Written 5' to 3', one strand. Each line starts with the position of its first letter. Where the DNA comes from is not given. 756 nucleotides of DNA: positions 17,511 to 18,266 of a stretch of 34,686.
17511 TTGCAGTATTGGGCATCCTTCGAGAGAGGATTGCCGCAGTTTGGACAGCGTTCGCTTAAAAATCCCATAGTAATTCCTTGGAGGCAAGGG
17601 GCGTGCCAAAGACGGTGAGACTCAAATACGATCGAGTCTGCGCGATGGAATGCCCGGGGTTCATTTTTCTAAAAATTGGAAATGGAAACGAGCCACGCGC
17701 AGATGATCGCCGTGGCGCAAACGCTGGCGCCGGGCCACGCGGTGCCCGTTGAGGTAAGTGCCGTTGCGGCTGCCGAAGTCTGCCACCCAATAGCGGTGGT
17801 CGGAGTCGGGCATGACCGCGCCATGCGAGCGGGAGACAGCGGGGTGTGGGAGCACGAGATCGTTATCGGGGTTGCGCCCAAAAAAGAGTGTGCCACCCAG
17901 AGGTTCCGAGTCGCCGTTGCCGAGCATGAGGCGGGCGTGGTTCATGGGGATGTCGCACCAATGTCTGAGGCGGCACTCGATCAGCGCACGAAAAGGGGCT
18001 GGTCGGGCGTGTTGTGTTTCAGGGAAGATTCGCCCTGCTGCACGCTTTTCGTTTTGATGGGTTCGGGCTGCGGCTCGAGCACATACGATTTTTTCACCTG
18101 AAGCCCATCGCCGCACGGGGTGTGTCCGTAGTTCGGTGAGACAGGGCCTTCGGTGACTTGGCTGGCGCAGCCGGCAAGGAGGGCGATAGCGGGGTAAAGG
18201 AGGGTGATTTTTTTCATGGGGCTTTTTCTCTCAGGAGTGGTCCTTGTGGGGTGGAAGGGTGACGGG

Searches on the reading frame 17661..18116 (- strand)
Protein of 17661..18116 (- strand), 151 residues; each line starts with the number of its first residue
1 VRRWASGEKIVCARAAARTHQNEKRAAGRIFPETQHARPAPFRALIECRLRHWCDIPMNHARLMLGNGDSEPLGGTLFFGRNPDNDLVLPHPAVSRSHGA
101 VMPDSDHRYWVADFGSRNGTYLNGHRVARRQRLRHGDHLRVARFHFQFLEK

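Call 3: search_protein_families(library=pfam, proteins=[window:17661-18116:-], max_evalue=0.1)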
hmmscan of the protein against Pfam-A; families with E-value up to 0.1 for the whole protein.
window:17661-18116:- (151 aa): 2 families
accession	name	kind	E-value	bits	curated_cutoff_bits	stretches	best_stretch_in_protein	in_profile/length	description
PF00498.31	FHA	-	3.4e-19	69.5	20.7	1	79-141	3-66/67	FHA domain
PF16697.10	Yop-YscD_cpl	-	1.8e-10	41.4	33.2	1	74-149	16-91/94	Inner membrane component of T3SS, cytoplasmic domain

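Call 5: search_protein_families(library=ncbifam, proteins=[window:17661-18116:-], max_evalue=0.1)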
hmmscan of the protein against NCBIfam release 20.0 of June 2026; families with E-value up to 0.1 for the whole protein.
window:17661-18116:- (151 aa): 6 families
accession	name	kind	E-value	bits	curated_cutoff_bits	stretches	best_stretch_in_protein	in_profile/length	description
NF049868.1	FhaB_Rv0019c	equivalog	3.3e-13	50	125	1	76-143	87-153/158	FHA domain-containing protein FhaB/FipA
NF041660.2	oxygluDhInhib_OdhI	equivalog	2.2e-10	40.5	200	1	79-149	60-128/130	oxoglutarate dehydrogenase inhibitor Odhl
TIGR03354.1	VI_FHA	hypoth_equivalog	2.2e-09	37.6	120.25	1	78-145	27-98/420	type VI secretion system-associated FHA domain protein TagH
NF052573.1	HisKinEspAMyxo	equivalog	4.2e-08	31.7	1400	1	78-142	49-112/755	serine histidine kinase EspA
NF033760.1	gliding_GltG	equivalog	3.3e-07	29.2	650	1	80-142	29-90/650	adventurous gliding motility protein GltG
NF052403.1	ESX1TransRegEspM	equivalog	0.019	13.9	550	1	71-127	25-79/367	ESX-1 type VII secretion system transcriptional regulator EspM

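Call 6: search_protein_families(library=padloc, proteins=[window:17661-18116:-], max_evalue=0.1)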
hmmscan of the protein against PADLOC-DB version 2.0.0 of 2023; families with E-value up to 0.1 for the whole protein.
window:17661-18116:- (151 aa): 0 families
